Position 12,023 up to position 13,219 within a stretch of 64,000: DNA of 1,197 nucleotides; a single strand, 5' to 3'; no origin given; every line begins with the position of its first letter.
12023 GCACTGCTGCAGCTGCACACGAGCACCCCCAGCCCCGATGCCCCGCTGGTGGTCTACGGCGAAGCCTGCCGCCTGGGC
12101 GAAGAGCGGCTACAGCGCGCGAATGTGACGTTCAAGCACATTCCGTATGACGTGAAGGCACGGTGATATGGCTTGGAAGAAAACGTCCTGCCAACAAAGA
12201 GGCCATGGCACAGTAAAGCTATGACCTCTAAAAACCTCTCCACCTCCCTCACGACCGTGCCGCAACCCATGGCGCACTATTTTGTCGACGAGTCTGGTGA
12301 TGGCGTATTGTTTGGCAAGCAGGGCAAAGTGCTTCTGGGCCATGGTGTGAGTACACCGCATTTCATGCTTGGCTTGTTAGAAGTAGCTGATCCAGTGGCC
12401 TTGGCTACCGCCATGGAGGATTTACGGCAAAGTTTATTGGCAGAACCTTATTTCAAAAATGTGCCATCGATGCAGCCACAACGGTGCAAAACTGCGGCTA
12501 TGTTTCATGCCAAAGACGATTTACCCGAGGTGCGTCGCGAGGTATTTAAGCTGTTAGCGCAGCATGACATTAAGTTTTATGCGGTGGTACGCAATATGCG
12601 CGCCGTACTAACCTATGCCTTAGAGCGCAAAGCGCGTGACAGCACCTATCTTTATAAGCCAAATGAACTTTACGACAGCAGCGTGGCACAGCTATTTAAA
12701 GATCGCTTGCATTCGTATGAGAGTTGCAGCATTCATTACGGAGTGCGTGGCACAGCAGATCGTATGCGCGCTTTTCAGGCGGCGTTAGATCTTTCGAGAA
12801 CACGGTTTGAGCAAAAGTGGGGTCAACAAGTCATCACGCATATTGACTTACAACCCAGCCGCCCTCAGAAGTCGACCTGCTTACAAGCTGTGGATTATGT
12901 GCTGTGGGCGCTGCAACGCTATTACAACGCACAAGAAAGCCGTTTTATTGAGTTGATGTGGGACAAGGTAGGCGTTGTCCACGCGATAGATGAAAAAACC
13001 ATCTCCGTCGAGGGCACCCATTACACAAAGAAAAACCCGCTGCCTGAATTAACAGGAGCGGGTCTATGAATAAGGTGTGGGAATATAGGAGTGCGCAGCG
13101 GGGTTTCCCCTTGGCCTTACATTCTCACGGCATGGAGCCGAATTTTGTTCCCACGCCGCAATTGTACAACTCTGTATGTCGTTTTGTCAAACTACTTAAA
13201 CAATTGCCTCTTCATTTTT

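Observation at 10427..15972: Type III R-M operon split by a low-GC DUF3800 gene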

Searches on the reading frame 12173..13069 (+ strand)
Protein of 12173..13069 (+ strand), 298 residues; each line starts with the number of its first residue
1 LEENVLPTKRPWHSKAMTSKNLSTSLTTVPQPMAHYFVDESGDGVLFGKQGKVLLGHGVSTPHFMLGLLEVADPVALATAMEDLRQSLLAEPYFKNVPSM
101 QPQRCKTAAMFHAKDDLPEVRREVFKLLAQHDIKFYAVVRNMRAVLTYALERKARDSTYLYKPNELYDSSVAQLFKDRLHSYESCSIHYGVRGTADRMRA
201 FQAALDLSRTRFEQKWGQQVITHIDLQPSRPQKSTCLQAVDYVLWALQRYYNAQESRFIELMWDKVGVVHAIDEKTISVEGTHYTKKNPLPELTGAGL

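Call 3: search_protein_families(library=pfam, proteins=[window:12173-13069:+], max_evalue=0.01)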
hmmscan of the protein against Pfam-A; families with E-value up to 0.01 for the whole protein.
window:12173-13069:+ (298 aa): 1 family
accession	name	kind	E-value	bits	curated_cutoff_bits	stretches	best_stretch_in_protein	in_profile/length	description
PF12686.12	DUF3800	-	2.9e-08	35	21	1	36-250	2-149/149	Protein of unknown function (DUF3800)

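Call 4: search_protein_families(library=padloc, proteins=[window:12173-13069:+], max_evalue=0.01)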
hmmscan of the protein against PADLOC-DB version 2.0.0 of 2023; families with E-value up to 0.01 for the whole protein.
window:12173-13069:+ (298 aa): 3 families
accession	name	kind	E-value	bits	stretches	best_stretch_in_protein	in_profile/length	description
PDLC02917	DUF3800_VII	-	3.5e-13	47.5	1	62-275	20-218/233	-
PDLC02393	pAgo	-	0.0018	15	1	93-168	279-354/638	-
PDLC01134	PIWI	-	0.003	14.2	1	94-166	278-350/631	"PIWI, specific Argonaute family protein, linked to type III systems"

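Call 5: search_protein_families(library=ncbifam, proteins=[window:12173-13069:+], max_evalue=0.01)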
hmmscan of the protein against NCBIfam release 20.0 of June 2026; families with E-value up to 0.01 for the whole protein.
window:12173-13069:+ (298 aa): 0 families

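Call 17: find_homologous_proteins(query=window:12269-13069:+, max_evalue=0.001)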
Query window:12269-13069:+ (266 aa): 2237 proteins with E <= 0.001 among 3526 candidates; the best 120 are listed.
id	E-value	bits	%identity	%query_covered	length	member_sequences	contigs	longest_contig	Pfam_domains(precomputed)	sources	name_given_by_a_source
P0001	7.1e-172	588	98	100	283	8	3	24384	PF12686.13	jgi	jgi:Protein of unknown function (DUF3800)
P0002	2.8e-138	478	80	100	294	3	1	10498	-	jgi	jgi:Protein of unknown function (DUF3800)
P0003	1.2e-123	430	71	99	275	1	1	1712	PF12686.13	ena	-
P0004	4.4e-122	425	70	99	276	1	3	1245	PF12686.13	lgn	-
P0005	2.2e-121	422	69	99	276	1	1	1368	PF12686.13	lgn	-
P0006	5.4e-121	421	70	99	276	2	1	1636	PF12686.13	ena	-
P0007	6.3e-121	421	70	99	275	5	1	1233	PF12686.13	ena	-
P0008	7.1e-121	421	70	99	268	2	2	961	PF12686.13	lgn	-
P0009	1.1e-120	420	69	99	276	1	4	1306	PF12686.13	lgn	-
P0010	1.5e-120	419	69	99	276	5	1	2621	PF12686.13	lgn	-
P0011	1.8e-120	419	70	100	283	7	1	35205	-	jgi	jgi:hypothetical protein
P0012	4.8e-120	418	70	99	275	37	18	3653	PF12686.13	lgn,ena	-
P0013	8.0e-120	417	69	99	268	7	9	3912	PF12686.13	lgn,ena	-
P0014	1.9e-119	416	69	99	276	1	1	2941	PF12686.13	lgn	-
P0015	2.7e-119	415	69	100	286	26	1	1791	PF12686.13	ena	-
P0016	5.1e-119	414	69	99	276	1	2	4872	PF12686.13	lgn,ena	-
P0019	1.2e-118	413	69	99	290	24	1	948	PF12686.13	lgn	-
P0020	2.7e-118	412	68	99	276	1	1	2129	PF12686.13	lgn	-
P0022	6.6e-118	411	69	99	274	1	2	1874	PF12686.13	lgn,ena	-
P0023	9.2e-118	410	67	99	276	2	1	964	PF12686.13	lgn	-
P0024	1.5e-117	410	67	99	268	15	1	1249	PF12686.13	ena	-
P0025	1.7e-117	409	69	100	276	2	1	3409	PF12686.13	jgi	jgi:Protein of unknown function (DUF3800)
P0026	8.8e-117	407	67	99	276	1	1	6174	PF12686.13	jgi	jgi:hypothetical protein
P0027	1.3e-116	407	68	99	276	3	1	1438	PF12686.13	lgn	-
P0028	5.9e-116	404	68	99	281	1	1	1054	PF12686.13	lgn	-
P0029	2.3e-115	403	68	99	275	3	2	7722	PF12686.13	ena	-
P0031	9.3e-115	401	67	100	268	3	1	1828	PF12686.13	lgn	-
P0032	1.3e-114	400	67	99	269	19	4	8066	PF12686.13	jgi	jgi:hypothetical protein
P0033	5.3e-114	398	67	99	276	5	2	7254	PF12686.13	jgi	jgi:Protein of unknown function (DUF3800)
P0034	4.9e-113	395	67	99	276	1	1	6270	PF12686.13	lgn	-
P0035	2.5e-111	389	66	99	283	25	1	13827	PF12686.13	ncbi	-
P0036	1.7e-110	387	64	100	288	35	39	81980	PF12686.13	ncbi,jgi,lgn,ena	jgi:hypothetical protein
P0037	8.8e-105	368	63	99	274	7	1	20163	PF12686.13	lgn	-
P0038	4.4e-104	366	62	99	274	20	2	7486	PF12686.13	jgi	jgi:Protein of unknown function (DUF3800)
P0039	3.9e-103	362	61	99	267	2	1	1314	PF12686.13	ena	-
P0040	4.1e-103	362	62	99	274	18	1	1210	PF12686.13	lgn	-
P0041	6.5e-103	362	62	99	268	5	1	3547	PF12686.13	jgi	-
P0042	6.8e-103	362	62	99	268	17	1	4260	PF12686.13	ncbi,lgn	-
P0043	7.1e-103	362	63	99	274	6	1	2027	PF12686.13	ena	-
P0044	1.4e-102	361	62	99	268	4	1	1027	PF12686.13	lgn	-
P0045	2.2e-102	360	62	99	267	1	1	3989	PF12686.13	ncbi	-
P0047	5.2e-101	355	62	99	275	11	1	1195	PF12686.13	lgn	-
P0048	2.0e-100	354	61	100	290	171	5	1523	PF12686.13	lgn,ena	-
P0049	4.0e-100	353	59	99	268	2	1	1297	PF12686.13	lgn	-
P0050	3.4e-99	350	59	99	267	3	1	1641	PF12686.13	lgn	-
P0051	4.1e-99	349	59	99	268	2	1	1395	PF12686.13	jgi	jgi:Protein of unknown function (DUF3800)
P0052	4.3e-99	349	61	97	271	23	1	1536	PF12686.13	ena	-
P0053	6.9e-99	349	61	100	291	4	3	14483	PF12686.13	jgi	jgi:hypothetical protein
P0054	9.8e-99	348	59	100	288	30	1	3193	PF12686.13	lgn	-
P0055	1.2e-98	348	60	99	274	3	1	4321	PF12686.13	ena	-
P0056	1.7e-98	347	59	99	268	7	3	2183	PF12686.13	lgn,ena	-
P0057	1.9e-98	347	59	99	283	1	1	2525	PF12686.13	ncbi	-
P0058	2.4e-98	347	59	100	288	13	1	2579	PF12686.13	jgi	-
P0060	6.4e-98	345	60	100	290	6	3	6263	PF12686.13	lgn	-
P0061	7.8e-98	345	59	100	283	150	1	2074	PF12686.13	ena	-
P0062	9.6e-98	345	59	100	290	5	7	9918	PF12686.13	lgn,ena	-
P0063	2.0e-97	344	58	100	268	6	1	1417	PF12686.13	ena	-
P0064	5.8e-97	342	59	100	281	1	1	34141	PF12686.13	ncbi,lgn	-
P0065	6.9e-97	342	58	100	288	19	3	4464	PF12686.13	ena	-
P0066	2.1e-96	340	59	99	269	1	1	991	PF12686.13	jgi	jgi:Protein of unknown function (DUF3800)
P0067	3.2e-95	337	58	99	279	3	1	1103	PF12686.13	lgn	-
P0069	2.3e-94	334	58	100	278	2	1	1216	PF12686.13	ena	-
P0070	9.7e-94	332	58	99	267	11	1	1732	PF12686.13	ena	-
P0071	1.9e-93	331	56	99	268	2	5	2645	PF12686.13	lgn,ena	-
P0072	1.7e-92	328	57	94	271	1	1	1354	PF12686.13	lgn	-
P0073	1.7e-92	328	59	97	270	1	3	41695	PF12686.13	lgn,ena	-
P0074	6.4e-92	326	57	99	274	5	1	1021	PF12686.13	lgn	-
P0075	1.5e-91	325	55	94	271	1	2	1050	PF12686.13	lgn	-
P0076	2.6e-91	324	57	96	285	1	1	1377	PF12686.13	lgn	-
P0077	2.9e-91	324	56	96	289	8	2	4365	PF12686.13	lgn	-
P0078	7.0e-91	322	57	97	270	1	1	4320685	PF12686.13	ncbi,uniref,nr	ncbi:DUF3800 domain-containing protein [Ottowia testudinis]|uniref:DUF3800 domain-containing protein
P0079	1.2e-90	322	55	96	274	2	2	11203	PF12686.13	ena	-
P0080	2.4e-90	321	56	99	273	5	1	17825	PF12686.13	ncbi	-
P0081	5.7e-90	319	56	96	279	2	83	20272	PF12686.13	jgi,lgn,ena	jgi:hypothetical protein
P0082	6.7e-90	319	58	97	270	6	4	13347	PF12686.13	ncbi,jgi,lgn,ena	-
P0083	9.4e-90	319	58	97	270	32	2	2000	PF12686.13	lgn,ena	-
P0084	9.6e-90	319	55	94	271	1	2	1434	PF12686.13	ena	-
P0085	1.8e-89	318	55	96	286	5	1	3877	PF12686.13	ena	-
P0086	5.9e-89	316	55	99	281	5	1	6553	PF12686.13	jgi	jgi:hypothetical protein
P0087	1.3e-88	315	56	98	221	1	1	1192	PF12686.13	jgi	jgi:Protein of unknown function (DUF3800)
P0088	1.4e-88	315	57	96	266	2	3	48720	PF12686.13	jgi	-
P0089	3.0e-88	314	54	97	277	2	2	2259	PF12686.13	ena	-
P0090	5.4e-88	313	54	97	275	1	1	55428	PF12686.13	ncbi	-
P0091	5.8e-88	313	54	100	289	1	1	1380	PF12686.13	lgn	-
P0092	7.4e-88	312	55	95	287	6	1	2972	PF12686.13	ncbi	-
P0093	1.9e-87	311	54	96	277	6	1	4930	PF12686.13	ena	-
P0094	2.0e-87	311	53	95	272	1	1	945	PF12686.13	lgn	-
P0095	5.1e-87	310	57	95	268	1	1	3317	PF12686.13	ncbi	-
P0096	7.0e-87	309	55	96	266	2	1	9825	PF12686.13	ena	-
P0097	8.5e-87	309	55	96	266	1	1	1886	PF12686.13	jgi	jgi:hypothetical protein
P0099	1.3e-86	308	55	96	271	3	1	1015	PF12686.13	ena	-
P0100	1.3e-86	308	55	96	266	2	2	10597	PF12686.13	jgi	jgi:hypothetical protein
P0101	1.6e-86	308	55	96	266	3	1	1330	PF12686.13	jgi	jgi:hypothetical protein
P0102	3.9e-86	307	55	96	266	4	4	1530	PF12686.13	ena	-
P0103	4.2e-86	307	54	98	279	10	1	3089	PF12686.13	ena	-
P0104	5.6e-86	306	54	96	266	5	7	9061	PF12686.13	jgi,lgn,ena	jgi:hypothetical protein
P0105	8.1e-86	306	55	98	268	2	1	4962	PF12686.13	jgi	-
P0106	8.2e-86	306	54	100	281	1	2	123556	PF12686.13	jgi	jgi:Protein of unknown function (DUF3800)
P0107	1.2e-85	305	55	97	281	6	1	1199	PF12686.13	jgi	-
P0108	1.9e-85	304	55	96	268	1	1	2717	PF12686.13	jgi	jgi:hypothetical protein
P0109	4.4e-85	303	54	98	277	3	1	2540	PF12686.13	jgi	jgi:hypothetical protein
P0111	1.5e-84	302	55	96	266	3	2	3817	PF12686.13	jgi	jgi:Protein of unknown function (DUF3800)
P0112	1.9e-84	301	54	96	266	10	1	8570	PF12686.13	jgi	jgi:hypothetical protein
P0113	1.9e-84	301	55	96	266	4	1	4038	PF12686.13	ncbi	-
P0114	2.0e-84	301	54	98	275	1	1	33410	PF12686.13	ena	-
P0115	2.1e-84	301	54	96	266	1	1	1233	PF12686.13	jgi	jgi:hypothetical protein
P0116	2.9e-84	301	52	98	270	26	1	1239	PF12686.13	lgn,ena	-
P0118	3.7e-84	300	54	98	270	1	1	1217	PF12686.13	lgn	-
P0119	5.2e-84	300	54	96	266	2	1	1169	PF12686.13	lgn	-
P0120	1.1e-83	299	54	96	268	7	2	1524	PF12686.13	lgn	-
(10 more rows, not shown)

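Call 19: find_related_loci(query=A1, collection=genome_contigs, flank=7000)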
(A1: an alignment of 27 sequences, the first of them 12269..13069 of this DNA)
Query A1 (266 aa) in genome_contigs; peptide patterns used: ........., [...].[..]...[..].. (x = any residue, [..] = any of these).
600 stretches matched a pattern (row limit reached: there are more); 559 encode a relative of the query (tblastn E <= 1e-3); the best 80 are kept; 80 distinct loci.
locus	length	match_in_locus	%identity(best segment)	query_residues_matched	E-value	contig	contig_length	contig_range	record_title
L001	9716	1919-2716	69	1-266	3e-122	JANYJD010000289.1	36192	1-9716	MAG: Rhodoferax sp. isolate GL140_3_metabinner_52 GL140_3_k141_3412680, whole genome shotgun sequence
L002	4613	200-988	66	3-265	1e-121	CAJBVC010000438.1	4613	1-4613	MAG: uncultured beta proteobacterium isolate Loc090519-5m_bin-0379 genome assembly, contig: bin-0379:438/982, whole geno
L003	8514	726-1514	70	3-265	4e-127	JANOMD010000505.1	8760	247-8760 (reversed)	MAG: Rhodoferax sp. isolate VAR_45_metabat_168 VAR_45_k141_2892464, whole genome shotgun sequence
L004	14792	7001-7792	66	3-266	1e-120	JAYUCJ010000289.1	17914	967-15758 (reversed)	MAG: Polaromonas sp. isolate GFS_6950 GFS_6950_288, whole genome shotgun sequence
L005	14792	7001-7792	63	2-265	3e-110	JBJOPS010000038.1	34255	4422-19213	MAG: Pseudomonadota bacterium isolate whiteclaycreek1_2019_sw_WHONDRS-S19S_0037_B_bin.40 scaffold_214543, whole genome s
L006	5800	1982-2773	60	1-266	3e-106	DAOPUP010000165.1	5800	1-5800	MAG TPA_asm: Acidovorax sp. isolate AMR_MDS_1415 NODE_13759_length_5800_cov_6.699217, whole genome shotgun sequence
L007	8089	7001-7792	60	1-266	3e-106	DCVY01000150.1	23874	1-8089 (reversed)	MAG TPA_asm: Acidovorax delafieldii isolate UBA2176 UBA2176_contig_1042, whole genome shotgun sequence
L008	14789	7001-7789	61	2-266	6e-106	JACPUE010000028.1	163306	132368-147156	MAG: Burkholderiales bacterium isolate NC_groundwater_750_Ag_S-0.1um_66_20 JBCH_GD18_4_SO1_S176_scaffold_308720, whole g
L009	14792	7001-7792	60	1-266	2e-105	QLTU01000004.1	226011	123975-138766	UNVERIFIED_CONTAM: Acidovorax defluvii strain DSM 12644 Ga0215655_104, whole genome shotgun sequence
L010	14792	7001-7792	60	1-266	2e-105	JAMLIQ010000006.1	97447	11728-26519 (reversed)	MAG: Burkholderiaceae bacterium isolate ACE_NR_PROT21 ACE_NR_PROT21_6, whole genome shotgun sequence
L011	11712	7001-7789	59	2-266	1e-104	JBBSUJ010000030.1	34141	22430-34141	MAG: Burkholderiales bacterium isolate SVL2_sbin.42 SVL2_sbin.42_k141_863577_L_34141_cov_13.9832, whole genome shotgun s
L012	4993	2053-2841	59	2-266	4e-104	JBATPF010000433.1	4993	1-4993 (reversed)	MAG: Giesbergeria sp. isolate MFD10525_ilm_asm_bin32 k127_277344, whole genome shotgun sequence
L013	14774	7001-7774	59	2-258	1e-103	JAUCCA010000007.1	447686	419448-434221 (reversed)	MAG: Giesbergeria sp. isolate R4x_68d_np_Bin1.10 contig_544, whole genome shotgun sequence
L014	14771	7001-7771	58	2-258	5e-99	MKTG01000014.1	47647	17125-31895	MAG: Burkholderiales bacterium 68-10 SCNpilot_bf_inoc_scaffold_1280, whole genome shotgun sequence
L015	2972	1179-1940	55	4-257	2e-96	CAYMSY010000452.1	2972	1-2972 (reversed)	MAG TPA_asm: uncultured Alcaligenaceae bacterium isolate SRP170004_co1_120 genome assembly, contig: NODE_58248_length_29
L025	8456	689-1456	49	3-258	9e-83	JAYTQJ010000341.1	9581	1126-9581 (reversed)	MAG: Schlesneria sp. isolate GFS_4627 GFS_4627_340, whole genome shotgun sequence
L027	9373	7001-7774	48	1-258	5e-83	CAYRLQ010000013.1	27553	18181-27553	MAG TPA_asm: uncultured Nitrospiraceae bacterium isolate binchicken_co100_346 genome assembly, contig: NODE_2560_length_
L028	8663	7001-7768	51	3-258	3e-82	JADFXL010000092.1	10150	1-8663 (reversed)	MAG: Alphaproteobacteria bacterium isolate nDJH14bin10 nDJH14_bin10_NODE_92_length_10150_cov_2.993116, whole genome shot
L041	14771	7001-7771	48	2-258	2e-80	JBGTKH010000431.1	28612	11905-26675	MAG: Pirellulaceae bacterium isolate JTS-RE308 k141_5492848, whole genome shotgun sequence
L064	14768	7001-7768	45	3-258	3e-77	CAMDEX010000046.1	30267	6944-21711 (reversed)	MAG: Litorilinea aerophila isolate TH-08apr19-264 genome assembly, contig: TH-08apr19-C3832, whole genome shotgun sequen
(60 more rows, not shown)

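Call 25: search_protein_families(library=pfam, alignment_id=A2, max_evalue=0.00001)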
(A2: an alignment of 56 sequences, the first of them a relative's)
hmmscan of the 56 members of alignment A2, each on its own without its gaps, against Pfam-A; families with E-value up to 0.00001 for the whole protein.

A. member 1, L020:3870-6968:+ (1033 aa): 4 families
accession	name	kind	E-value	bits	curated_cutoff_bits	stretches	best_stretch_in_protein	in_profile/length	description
PF18135.7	Type_ISP_C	-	2.7e-89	300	25.9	1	662-1010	1-342/342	Type ISP C-terminal specificity domain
PF22240.1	ISP_coupler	-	1.1e-15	58.6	27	1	157-278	3-124/126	Type ISP restriction-modification enzyme, coupler domain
PF07669.17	Eco57I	-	1.2e-10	42.2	25.3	1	442-551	69-166/171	Eco57I restriction-modification methylase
PF02384.22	N6_Mtase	-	6.2e-09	36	20.4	1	286-475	7-151/311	N-6 DNA Methylase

B. families by the number of members that match (of 56 scanned): 37 families (the first 25 are shown)
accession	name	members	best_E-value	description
PF02384.22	N6_Mtase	10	4.4e-70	N-6 DNA Methylase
PF07669.17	Eco57I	8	5.6e-40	Eco57I restriction-modification methylase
PF01170.24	UPF0020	5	2.8e-08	RMKL-like, methyltransferase domain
PF00155.27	Aminotran_1_2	4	1.7e-90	Aminotransferase class I and II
PF01555.25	N6_N4_Mtase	4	2.9e-48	DNA methylase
PF01420.25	Methylase_S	4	4.4e-26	Type I restriction modification DNA specificity domain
PF20473.4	MmeI_Mtase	4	1.2e-23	MmeI, DNA-methyltransferase domain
PF18135.7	Type_ISP_C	3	2.7e-89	Type ISP C-terminal specificity domain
PF12161.14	HsdM_N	3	1.9e-25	HsdM N-terminal domain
PF00271.37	Helicase_C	3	4.7e-20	Helicase conserved C-terminal domain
PF00176.29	SNF2-rel_dom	3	1.3e-15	SNF2-related domain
PF04851.21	ResIII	3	7.1e-15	Type III restriction enzyme, res subunit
PF00270.35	DEAD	3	1.8e-09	DEAD/DEAH box helicase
PF20466.3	MmeI_TRD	2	2.7e-63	MmeI, target recognition domain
PF22240.1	ISP_coupler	2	1.1e-15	Type ISP restriction-modification enzyme, coupler domain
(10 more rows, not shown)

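Call 26: search_protein_families(library=pfam, alignment_id=A3, max_evalue=0.00001)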
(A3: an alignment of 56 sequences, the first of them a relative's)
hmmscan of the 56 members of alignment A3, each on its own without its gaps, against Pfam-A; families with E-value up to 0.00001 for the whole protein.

A. member 1, L017:1101-5126:- (1342 aa): 7 families
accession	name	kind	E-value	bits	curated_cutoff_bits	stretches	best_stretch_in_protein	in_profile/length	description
PF17755.6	UvrA_DNA-bind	-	1.5e-32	112.6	23.2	1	680-791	1-108/110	UvrA DNA-binding domain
PF17760.6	UvrA_inter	-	1.7e-32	112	23.3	1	518-627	1-106/109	UvrA interaction domain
PF00005.33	ABC_tran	-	2.6e-20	73.9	25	0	1214-1263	91-137/137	ABC transporter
PF02463.25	SMC_N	-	2.2e-10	40.8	40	0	1231-1305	136-210/220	RecF/RecN/SMC N terminal domain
PF13191.12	AAA_16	-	8.5e-08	33.3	32.6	0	412-466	24-81/167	AAA ATPase domain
PF13555.12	AAA_29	-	1.5e-07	31.5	27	0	1027-1050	17-40/61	P-loop containing region of AAA domain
PF20703.3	nSTAND1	-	6.1e-06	26.6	27.1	0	402-438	23-59/379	Novel STAND NTPase 1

B. families by the number of members that match (of 56 scanned): 47 families (the first 25 are shown)
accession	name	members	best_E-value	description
PF01420.25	Methylase_S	6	3.8e-34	Type I restriction modification DNA specificity domain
PF04851.21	ResIII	3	1.6e-28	Type III restriction enzyme, res subunit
PF17760.6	UvrA_inter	2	2.4e-36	UvrA interaction domain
PF17755.6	UvrA_DNA-bind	2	1.1e-33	UvrA DNA-binding domain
PF00589.27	Phage_integrase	2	7.3e-29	Phage integrase family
PF00005.33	ABC_tran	2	2.6e-20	ABC transporter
PF02463.25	SMC_N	2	1.1e-13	RecF/RecN/SMC N terminal domain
PF13495.12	Phage_int_SAM_4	2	2.8e-11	Phage integrase, N-terminal SAM-like domain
PF02899.23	Phage_int_SAM_1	2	1.5e-10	Phage integrase, N-terminal SAM-like domain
PF13555.12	AAA_29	2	7.1e-08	P-loop containing region of AAA domain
PF13191.12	AAA_16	2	8.5e-08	AAA ATPase domain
PF00270.35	DEAD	2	3.4e-07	DEAD/DEAH box helicase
PF20703.3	nSTAND1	2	7e-07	Novel STAND NTPase 1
PF01168.26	Ala_racemase_N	1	3.3e-72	Alanine racemase, N-terminal domain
PF00266.25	Aminotran_5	1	4e-66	Aminotransferase class-V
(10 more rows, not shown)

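Call 46: predict_structure(alignment_id=A1)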
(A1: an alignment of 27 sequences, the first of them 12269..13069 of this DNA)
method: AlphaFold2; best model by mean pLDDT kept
length: 266 residues; sequences in the alignment: 27
mean_pLDDT: 84.6   pTM: 0.84
mean pLDDT of the five models: 84.6, 81.5, 81.2, 79.4, 77.9
residues with pLDDT >= 90: 105; 70-90: 135; 50-70: 20; < 50: 6
segments of 3 or more residues with pLDDT < 50: 262-266
pLDDT, mean of each block of 10 residues (from residue 1): 91 75 67 94 97 93 83 81 91 96 92 84 82 79 83 90 78 90 88 91 94 92 89 88 63 77 38
secondary structure, 60 per line:
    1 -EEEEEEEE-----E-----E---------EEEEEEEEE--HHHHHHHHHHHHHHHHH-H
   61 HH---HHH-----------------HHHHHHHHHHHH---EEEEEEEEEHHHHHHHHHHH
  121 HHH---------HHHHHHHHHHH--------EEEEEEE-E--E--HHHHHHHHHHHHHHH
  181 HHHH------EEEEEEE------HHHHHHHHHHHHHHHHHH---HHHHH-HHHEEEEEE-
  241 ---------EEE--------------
elements in order: E2-9 E31-39 H42-58 H86-97 E101-109 H110-123 H133-143 E152-158 H166-184 E191-197 H204-221 H225-229 E234-239 E250-252

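Call 52: fold_search(model_id=the predicted structure, library=pdb)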
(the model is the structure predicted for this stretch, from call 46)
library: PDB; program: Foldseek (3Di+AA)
matches with E <= 10: 839; with E <= 0.001: 10
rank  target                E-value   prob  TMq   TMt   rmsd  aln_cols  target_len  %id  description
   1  3p83_E                3.9e-06  1.00  0.41  0.51   5.5       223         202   11  Structure of the PCNA:RNase HII complex from Archaeoglobus fulgidus. (released 2011-02-02)
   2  1eke_B                6.4e-06  1.00  0.41  0.47   7.2       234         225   12  CRYSTAL STRUCTURE OF CLASS II RIBONUCLEASE H (RNASE HII) WITH MES LIGAND (released 2000-09-13)
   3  3p83_D                1.3e-05  1.00  0.40  0.48   6.8       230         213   10  Structure of the PCNA:RNase HII complex from Archaeoglobus fulgidus. (released 2011-02-02)
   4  3p83_F                1.4e-05  1.00  0.40  0.50   6.3       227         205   11  Structure of the PCNA:RNase HII complex from Archaeoglobus fulgidus. (released 2011-02-02)
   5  1eke_A                1.8e-05  1.00  0.41  0.48   9.2       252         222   11  CRYSTAL STRUCTURE OF CLASS II RIBONUCLEASE H (RNASE HII) WITH MES LIGAND (released 2000-09-13)
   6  2dff                  3.7e-05  1.00  0.40  0.48   5.8       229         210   10  Crystal structure of Tk-RNase HII(1-204)-C (released 2007-03-06)
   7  2dfe                  5.0e-05  1.00  0.35  0.42   7.7       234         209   11  Crystal structure of Tk-RNase HII(1-200)-C (released 2007-03-06)
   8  1io2                  5.7e-05  1.00  0.34  0.40   8.4       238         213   11  Crystal structure of type 2 ribonuclease h from hyperthermophilic archaeon, thermococcus kodakaraensis kod1 (released 2001-04-18)
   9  1uax_A                8.7e-05  1.00  0.38  0.45   6.3       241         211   13  Crystal structure of the ribonuclease H2 from Pyrococcus horikoshii OT3 (released 2004-06-29)
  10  2dfh                  2.7e-04  1.00  0.37  0.43   7.8       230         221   11  Crystal structure of Tk-RNase HII(1-212)-C (released 2007-03-06)
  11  1ahp_A                5.6e-02  0.12  0.16  0.08  17.6       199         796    8  OLIGOSACCHARIDE SUBSTRATE BINDING IN ESCHERICHIA COLI MALTODEXTRIN PHSPHORYLASE (released 1997-10-15)
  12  6w17_B                7.2e-02  0.14  0.21  0.16  20.2       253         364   12  Structure of Dip1-activated Arp2/3 complex with nucleated actin filament (released 2020-08-12)
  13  9m9p                  9.8e-02  0.14  0.18  0.09  16.4       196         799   10  Glycogen phosphorylase dimer from E. coli (released 2026-02-18)
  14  9a71_A                1.1e-01  0.21  0.17  0.13  11.1       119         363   13  Integrative model of BUK-SYGB by crosslinking MS and deep learning (released 2024-09-18)
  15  1jl2_B                1.2e-01  0.57  0.26  0.46   5.9       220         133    7  Crystal structure of TCEO RNase H-a chimera combining the folding core from T. thermophilus RNase H and the remaining  (released 2002-01-18)
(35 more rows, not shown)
